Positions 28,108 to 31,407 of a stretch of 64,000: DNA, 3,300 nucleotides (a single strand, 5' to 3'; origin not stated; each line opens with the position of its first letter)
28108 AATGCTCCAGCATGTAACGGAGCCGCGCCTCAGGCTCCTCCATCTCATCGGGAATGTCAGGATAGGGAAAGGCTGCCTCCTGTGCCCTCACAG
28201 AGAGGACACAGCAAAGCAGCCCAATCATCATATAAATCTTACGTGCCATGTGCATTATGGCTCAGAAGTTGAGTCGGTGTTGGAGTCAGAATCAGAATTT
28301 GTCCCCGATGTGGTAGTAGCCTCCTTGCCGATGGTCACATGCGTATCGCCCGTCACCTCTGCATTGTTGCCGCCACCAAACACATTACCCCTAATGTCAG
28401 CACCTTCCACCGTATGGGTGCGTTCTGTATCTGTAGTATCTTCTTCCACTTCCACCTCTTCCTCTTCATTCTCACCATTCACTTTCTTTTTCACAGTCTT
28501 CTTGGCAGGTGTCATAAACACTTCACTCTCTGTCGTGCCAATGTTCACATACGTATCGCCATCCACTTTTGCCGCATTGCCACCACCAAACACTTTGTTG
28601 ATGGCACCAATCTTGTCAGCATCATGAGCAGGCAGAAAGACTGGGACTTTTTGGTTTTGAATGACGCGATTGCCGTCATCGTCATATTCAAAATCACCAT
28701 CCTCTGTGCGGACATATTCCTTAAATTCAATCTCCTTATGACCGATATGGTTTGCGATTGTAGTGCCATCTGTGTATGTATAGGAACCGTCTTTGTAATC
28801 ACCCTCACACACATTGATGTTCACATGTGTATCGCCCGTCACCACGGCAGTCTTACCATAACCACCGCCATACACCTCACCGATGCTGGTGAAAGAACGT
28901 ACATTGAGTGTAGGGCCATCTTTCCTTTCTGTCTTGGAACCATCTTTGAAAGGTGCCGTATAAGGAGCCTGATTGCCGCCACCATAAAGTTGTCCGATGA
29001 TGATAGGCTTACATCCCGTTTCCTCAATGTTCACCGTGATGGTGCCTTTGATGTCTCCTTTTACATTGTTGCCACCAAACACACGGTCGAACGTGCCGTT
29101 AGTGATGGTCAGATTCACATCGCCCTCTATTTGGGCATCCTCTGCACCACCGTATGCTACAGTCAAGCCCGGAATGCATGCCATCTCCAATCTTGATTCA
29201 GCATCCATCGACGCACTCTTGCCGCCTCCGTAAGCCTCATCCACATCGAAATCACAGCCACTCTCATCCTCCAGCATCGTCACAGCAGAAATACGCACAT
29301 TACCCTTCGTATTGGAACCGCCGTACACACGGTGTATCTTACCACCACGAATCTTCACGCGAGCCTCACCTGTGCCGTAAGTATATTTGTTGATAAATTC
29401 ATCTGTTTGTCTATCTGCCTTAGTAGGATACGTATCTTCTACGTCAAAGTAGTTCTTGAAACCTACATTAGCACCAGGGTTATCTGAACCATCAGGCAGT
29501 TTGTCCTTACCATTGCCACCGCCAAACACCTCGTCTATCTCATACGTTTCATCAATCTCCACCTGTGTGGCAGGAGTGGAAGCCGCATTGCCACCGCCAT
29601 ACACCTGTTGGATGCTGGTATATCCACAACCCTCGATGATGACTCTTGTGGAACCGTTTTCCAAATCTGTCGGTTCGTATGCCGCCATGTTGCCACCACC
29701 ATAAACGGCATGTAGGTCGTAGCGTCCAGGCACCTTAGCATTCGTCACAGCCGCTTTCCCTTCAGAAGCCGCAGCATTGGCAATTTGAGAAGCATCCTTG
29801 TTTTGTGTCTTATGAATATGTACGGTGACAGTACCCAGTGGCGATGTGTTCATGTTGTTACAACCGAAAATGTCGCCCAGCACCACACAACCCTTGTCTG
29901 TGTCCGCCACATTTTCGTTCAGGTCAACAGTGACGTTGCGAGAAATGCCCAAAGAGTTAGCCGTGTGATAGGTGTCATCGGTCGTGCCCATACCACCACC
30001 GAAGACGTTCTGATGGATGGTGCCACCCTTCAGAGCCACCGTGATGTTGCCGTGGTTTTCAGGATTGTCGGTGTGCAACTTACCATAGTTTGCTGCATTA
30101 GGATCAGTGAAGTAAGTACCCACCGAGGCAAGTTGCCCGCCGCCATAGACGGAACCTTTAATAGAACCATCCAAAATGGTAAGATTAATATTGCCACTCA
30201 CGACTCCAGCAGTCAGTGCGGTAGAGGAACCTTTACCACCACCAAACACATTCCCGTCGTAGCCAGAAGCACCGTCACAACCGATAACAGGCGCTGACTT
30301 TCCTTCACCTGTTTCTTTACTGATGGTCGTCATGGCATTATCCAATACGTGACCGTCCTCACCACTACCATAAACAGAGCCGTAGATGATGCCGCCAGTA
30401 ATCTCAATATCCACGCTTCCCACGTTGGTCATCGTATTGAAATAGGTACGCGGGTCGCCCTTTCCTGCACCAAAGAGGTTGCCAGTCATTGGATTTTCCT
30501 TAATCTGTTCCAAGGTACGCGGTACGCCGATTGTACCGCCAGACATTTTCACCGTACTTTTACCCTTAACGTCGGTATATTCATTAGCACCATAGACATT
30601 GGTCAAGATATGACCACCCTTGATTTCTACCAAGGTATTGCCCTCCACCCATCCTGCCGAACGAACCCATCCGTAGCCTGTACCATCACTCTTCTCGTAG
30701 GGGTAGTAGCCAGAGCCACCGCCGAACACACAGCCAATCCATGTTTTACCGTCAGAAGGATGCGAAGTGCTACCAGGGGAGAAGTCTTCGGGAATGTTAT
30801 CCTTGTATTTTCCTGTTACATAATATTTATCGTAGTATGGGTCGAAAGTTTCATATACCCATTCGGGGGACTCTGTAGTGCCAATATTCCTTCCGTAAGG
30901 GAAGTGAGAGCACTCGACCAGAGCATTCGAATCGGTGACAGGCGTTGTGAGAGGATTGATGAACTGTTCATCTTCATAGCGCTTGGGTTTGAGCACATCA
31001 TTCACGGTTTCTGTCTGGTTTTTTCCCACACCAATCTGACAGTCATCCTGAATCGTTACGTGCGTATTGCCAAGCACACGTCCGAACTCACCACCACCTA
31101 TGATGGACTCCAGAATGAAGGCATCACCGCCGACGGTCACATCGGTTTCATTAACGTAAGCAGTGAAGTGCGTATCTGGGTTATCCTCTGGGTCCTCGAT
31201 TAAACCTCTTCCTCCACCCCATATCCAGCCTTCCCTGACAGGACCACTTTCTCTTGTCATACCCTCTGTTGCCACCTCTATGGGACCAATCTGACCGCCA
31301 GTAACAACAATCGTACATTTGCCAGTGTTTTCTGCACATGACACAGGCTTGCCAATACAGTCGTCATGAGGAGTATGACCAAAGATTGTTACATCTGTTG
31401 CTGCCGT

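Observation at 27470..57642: Mfa-type (type V) pilus operon extended by two giant beta-helix-repeat proteins and a CxxC oxidoreductase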

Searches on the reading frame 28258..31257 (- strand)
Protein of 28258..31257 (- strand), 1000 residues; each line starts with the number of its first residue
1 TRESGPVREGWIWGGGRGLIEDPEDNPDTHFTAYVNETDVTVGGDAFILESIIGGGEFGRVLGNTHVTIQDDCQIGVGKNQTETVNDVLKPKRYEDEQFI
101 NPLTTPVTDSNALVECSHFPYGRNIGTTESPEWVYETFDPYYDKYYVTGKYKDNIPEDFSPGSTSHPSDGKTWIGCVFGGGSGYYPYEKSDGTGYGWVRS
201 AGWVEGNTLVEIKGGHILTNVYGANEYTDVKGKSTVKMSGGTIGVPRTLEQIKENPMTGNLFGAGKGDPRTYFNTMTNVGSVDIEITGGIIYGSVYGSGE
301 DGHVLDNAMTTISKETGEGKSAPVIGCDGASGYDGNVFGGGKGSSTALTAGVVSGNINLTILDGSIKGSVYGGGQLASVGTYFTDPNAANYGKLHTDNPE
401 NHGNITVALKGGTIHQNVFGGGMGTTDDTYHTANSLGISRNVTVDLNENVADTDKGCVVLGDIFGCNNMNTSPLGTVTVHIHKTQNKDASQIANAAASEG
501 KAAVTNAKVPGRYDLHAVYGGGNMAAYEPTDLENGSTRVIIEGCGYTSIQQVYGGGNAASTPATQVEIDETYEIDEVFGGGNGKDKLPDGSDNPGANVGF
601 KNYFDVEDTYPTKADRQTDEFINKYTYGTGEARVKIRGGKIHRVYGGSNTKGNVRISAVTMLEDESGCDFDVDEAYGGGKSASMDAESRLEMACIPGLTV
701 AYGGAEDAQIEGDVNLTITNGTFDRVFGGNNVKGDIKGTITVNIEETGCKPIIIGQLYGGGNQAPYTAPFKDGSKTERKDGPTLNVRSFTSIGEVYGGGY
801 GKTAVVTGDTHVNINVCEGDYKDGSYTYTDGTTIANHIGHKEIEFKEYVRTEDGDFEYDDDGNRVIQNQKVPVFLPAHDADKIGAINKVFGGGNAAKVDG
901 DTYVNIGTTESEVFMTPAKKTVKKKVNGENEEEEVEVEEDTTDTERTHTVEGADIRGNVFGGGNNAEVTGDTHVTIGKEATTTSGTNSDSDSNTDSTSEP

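Call 58: find_homologous_proteins(query=window:28258-31257:-, max_evalue=0.001)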
Query window:28258-31257:- (1000 aa): 459 proteins with E <= 0.001 among 8000 candidates; the best 120 are listed.
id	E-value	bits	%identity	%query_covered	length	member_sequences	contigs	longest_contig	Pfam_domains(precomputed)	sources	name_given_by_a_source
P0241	0.0e+0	1240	39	98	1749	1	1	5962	-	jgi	jgi:hypothetical protein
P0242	0.0e+0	1227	42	81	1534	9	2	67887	-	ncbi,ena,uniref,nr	ncbi:hypothetical protein [uncultured Prevotella sp.]|uniref:hypothetical protein n=1 Tax=uncultured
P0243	0.0e+0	1211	47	91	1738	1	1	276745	-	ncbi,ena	-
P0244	0.0e+0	1209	41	77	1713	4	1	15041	-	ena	-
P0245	0.0e+0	1189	61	96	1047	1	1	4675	-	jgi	-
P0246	0.0e+0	1153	59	98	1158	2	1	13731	-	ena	-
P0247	0.0e+0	1147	46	98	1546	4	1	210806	-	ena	-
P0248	0.0e+0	1144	59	95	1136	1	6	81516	-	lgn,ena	-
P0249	0.0e+0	1142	59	98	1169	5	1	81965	-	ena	-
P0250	0.0e+0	1116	58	96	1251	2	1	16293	PF13287.13,PF13290.14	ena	-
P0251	0.0e+0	1022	43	73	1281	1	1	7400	-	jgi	-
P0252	0.0e+0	1016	55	98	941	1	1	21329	-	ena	-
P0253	8.3e-294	996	47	98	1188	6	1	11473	-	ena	-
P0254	1.6e-289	982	41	77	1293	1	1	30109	-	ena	-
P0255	2.0e-280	951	45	97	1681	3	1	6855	-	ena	-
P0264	3.6e-255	868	50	98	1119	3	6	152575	-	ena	-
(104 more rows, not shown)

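Call 60: find_encoding_contigs(protein=P0247, flank=10000, max_places=1)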
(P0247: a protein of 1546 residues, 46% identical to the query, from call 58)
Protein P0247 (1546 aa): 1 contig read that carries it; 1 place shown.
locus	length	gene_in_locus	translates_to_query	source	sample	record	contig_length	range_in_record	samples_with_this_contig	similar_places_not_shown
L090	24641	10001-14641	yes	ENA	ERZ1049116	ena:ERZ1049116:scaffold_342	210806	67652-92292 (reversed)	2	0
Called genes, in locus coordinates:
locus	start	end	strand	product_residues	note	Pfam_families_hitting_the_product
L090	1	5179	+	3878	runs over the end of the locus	-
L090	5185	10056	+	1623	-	PF05342:Peptidase_M26_N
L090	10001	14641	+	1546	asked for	-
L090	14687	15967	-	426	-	PF00295:Glyco_hydro_28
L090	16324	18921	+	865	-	PF00690:Cation_ATPase_N, PF00122:E1-E2_ATPase, PF00702:Hydrolase, PF13246:Cation_ATPase, PF00689:Cation_ATPase_C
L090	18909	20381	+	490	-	PF00702:Hydrolase, PF13419:HAD_2, PF06574:FAD_syn, PF01687:Flavokinase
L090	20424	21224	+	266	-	PF02517:Rce1-like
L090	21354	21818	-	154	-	-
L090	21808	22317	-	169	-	PF04542:Sigma70_r2, PF08281:Sigma70_r4_2, PF04545:Sigma70_r4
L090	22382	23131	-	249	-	PF00696:AA_kinase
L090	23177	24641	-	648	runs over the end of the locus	PF02784:Orn_Arg_deC_N, PF17810:Arg_decarb_HB, PF17944:Arg_decarbox_C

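Call 61: find_encoding_contigs(protein=P0264, flank=10000, max_places=1)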
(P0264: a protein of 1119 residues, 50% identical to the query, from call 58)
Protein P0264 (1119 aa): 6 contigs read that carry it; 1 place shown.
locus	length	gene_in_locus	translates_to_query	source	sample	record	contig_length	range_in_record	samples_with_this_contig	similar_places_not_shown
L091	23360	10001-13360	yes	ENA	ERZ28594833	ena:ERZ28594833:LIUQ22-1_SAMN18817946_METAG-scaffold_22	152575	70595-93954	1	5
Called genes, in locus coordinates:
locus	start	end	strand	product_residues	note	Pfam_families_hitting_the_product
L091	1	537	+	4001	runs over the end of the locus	-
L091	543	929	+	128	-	-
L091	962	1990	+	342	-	PF17761:DUF1016_N, PF06250:YhcG_C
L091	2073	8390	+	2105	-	PF14200:RicinB_lectin_2 (faint), PF13290:CHB_HEX_C_1 (weak), PF13287:Fn3_assoc, PF13290:CHB_HEX_C_1 (weak), PF13287:Fn3_assoc, PF13290:CHB_HEX_C_1, PF05342:Peptidase_M26_N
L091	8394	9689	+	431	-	PF17761:DUF1016_N, PF06250:YhcG_C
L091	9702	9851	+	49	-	-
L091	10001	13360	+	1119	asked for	-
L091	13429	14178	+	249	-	PF00535:Glycos_transf_2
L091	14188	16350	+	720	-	-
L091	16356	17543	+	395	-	PF13506:Glyco_transf_21 (weak), PF00535:Glycos_transf_2, PF13641:Glyco_tranf_2_3, PF13632:Glyco_trans_2_3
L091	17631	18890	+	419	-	PF00512:HisKA, PF02518:HATPase_c, PF00072:Response_reg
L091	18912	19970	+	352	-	PF28535:DUF8431, PF03372:Exo_endo_phos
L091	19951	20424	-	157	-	PF07973:tRNA_SAD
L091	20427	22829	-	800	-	PF02837:Glyco_hydro_2_N (weak), PF22666:Glyco_hydro_2_N2 (weak), PF00703:Glyco_hydro_2, PF02836:Glyco_hydro_2_C, PF16355:DUF4982, PF09134:Invasin_D3 (weak), PF18565:Glyco_hydro2_C5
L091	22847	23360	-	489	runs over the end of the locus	PF00295:Glyco_hydro_28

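Call 77: predict_structure(alignment_id=A5)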
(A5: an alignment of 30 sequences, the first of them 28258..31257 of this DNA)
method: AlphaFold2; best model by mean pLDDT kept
length: 1000 residues; sequences in the alignment: 30
mean_pLDDT: 80.1   pTM: 0.84
mean pLDDT of the five models: 80.1, 78.0, 76.6, 74.7, 71.9
residues with pLDDT >= 90: 427; 70-90: 316; 50-70: 147; < 50: 110
segments of 3 or more residues with pLDDT < 50: 1-8, 18-23, 25-32, 130-132, 167-171, 429-431, 839-855, 861-863, 866-870, 916-945, 979-1000
pLDDT, mean of each block of 10 residues (from residue 1): 38 65 46 75 88 79 93 88 88 93 94 78 57 59 64 58 55 78 66 66 89 95 89 96 94 86 86 79 98 96 93 90 91 91 80 95 97 91 81 82 95 97 68 69 97 93 91 91 94 70 77 95 89 91 91 94 95 96 70 82 88 90 92 94 94 93 82 92 93 84 93 92 90 91 83 90 88 77 90 91 91 81 64 55 34 46 47 62 80 91 87 54 40 39 57 82 88 77 37 34
secondary structure, 60 per line:
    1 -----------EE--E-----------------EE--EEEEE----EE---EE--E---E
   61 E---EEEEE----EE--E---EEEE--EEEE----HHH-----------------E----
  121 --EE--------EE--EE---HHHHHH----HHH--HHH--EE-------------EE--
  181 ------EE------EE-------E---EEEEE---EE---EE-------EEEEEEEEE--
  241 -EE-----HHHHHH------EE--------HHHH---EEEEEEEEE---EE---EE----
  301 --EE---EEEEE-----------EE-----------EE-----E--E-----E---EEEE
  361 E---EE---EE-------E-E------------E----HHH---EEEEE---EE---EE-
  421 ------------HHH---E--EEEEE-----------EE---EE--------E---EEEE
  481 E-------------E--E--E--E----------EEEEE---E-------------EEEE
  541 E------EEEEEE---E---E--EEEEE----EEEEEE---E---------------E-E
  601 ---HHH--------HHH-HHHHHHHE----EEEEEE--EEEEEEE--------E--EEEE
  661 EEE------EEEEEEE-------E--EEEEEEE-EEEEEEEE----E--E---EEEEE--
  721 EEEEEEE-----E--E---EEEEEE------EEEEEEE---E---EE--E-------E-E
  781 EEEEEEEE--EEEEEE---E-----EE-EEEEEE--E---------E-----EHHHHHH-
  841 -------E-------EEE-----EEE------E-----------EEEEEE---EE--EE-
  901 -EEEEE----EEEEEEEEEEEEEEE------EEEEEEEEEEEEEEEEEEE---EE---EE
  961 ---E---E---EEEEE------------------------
elements in order (helices of 4 or more, strands of 3 or more residues): E38-42 E65-69 E82-85 E88-91 H142-147 E208-212 E230-238 H249-254 H271-274 E278-286 E308-312 E357-361 E405-409 E442-446 E477-481 E515-519 E537-541 E548-553 E564-568 E573-578 H619-625 E631-636 E639-645 E657-663 E670-676 E687-693 E695-702 E714-718 E721-727 E740-745 E752-758 E780-788 E791-796 E809-814 H834-839 E856-858 E864-866 E885-890 E902-906 E911-925 E932-950 E972-976

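Call 80: fold_search(model_id=the predicted structure, library=pdb)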
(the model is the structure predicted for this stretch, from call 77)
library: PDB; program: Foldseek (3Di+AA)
matches with E <= 10: 15; with E <= 0.001: 0
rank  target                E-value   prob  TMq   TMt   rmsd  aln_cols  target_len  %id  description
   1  3syj                  1.5e-01  0.10  0.13  0.14  18.8       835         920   10  Crystal structure of the Haemophilus influenzae Hap adhesin (released 2011-08-24)
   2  3h09_B                6.2e-01  0.06  0.14  0.14  19.6       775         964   11  The structure of Haemophilus influenzae IgA1 protease (released 2009-04-21)
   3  5n8p_A                6.4e-01  0.06  0.15  0.18  19.0       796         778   10  S-layer protein RsaA from C. crescentus (released 2017-04-12)
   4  3h09_A                8.0e-01  0.08  0.17  0.17  18.9       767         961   11  The structure of Haemophilus influenzae IgA1 protease (released 2009-04-21)
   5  6p5t_B                1.1e+00  0.02  0.12  0.14  20.7       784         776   11  Surface-layer (S-layer) RsaA protein from Caulobacter crescentus bound to strontium and iodide (released 2020-01-15)
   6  6z7p_A                1.3e+00  0.04  0.16  0.15  18.6       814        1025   10  Composite model of the Caulobacter crescentus S-layer bound to the O-antigen of lipopolysaccharide (released 2020-07-15)
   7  1dab                  2.2e+00  0.04  0.16  0.25  15.1       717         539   13  The Structure of Bordetella Pertussis Virulence Factor P.69 Pertactin (released 1999-12-15)
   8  6p5t_D                2.2e+00  0.03  0.16  0.19  19.2       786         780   12  Surface-layer (S-layer) RsaA protein from Caulobacter crescentus bound to strontium and iodide (released 2020-01-15)
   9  6p5t_A                2.4e+00  0.03  0.16  0.19  18.3       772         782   12  Surface-layer (S-layer) RsaA protein from Caulobacter crescentus bound to strontium and iodide (released 2020-01-15)
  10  8vbb_A                2.6e+00  0.04  0.20  0.20  18.6      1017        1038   10  The secreted adhesin EtpA of Enterotoxigenic Escherichia coli in complex with the mouse mAb 1G05 (released 2024-09-04)
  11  9mne_A                2.8e+00  0.02  0.12  0.12  19.4       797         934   11  Crystal structure of enteropathogenic Escherichia coli EspC (released 2025-10-29)
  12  9cdv_B                4.0e+00  0.05  0.12  0.23  12.1       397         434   12  Crystal Structure of Rhombotarget A (released 2025-07-02)
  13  9cdu_A                5.2e+00  0.03  0.12  0.22  13.7       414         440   11  Crystal Structure of Rhombotarget A-peptide Complex (released 2025-07-02)
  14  4kh3                  6.5e+00  0.01  0.11  0.17  17.4       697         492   10  Structure of a bacterial self-associating protein (released 2014-01-15)
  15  7koh_B                8.1e+00  0.01  0.11  0.16  18.3       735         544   12  Crystal structure of antigen 43 from Escherichia coli EDL933 (released 2022-03-09)

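Call 82: find_encoding_contigs(protein=P0249, flank=10000, max_places=1)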
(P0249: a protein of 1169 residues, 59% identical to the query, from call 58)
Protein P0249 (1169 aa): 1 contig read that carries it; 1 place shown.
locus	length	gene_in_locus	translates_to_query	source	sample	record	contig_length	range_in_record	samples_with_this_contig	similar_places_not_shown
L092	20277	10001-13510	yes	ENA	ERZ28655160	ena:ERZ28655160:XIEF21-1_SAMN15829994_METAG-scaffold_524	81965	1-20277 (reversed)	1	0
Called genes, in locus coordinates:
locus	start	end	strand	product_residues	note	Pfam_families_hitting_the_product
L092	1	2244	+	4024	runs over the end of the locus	-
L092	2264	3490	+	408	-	PF09820:AAA-ATPase_like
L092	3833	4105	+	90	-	PF04383:KilA-N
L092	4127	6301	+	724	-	PF18676:MBG_2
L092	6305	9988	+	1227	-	PF05342:Peptidase_M26_N (weak)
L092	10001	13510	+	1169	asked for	-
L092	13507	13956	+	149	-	PF00578:AhpC-TSA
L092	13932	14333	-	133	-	-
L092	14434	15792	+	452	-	PF00209:SNF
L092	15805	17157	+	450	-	PF00209:SNF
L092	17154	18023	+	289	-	PF21687:T2SSK_1st (faint), PF12836:HHH_3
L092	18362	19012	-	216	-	PF03006:HlyIII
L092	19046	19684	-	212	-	PF14127:DUF4294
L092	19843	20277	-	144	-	?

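Call 83: find_encoding_contigs(protein=P0248, flank=10000, max_places=1)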
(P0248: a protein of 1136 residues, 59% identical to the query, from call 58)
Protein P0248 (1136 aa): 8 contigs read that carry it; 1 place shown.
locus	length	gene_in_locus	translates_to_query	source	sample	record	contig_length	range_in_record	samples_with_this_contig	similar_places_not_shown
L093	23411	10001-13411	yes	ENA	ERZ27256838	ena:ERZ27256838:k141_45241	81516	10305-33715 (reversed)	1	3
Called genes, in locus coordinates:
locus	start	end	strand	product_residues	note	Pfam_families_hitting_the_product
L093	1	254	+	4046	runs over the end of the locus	-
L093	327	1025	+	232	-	PF07751:Abi_2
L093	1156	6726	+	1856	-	PF13287:Fn3_assoc, PF13290:CHB_HEX_C_1, PF05342:Peptidase_M26_N (weak)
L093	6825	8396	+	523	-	PF09820:AAA-ATPase_like, PF08011:PDDEXK_9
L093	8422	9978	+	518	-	PF09820:AAA-ATPase_like (faint), PF14516:AAA_35, PF13366:PDDEXK_3 (weak)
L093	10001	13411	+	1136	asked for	-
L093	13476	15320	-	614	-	PF07228:SpoIIE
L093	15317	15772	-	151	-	PF02308:MgtC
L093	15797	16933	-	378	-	-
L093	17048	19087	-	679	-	PF13086:AAA_11, PF13245:AAA_19, PF13604:AAA_30, PF01443:Viral_helicase1 (faint), PF13087:AAA_12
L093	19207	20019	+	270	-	PF08543:Phos_pyr_kin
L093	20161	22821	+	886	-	PF14200:RicinB_lectin_2, PF00652:Ricin_B_lectin (weak), PF14200:RicinB_lectin_2, PF13385:Laminin_G_3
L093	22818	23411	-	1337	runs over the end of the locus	PF18998:Flg_new_2, PF01095:Pectinesterase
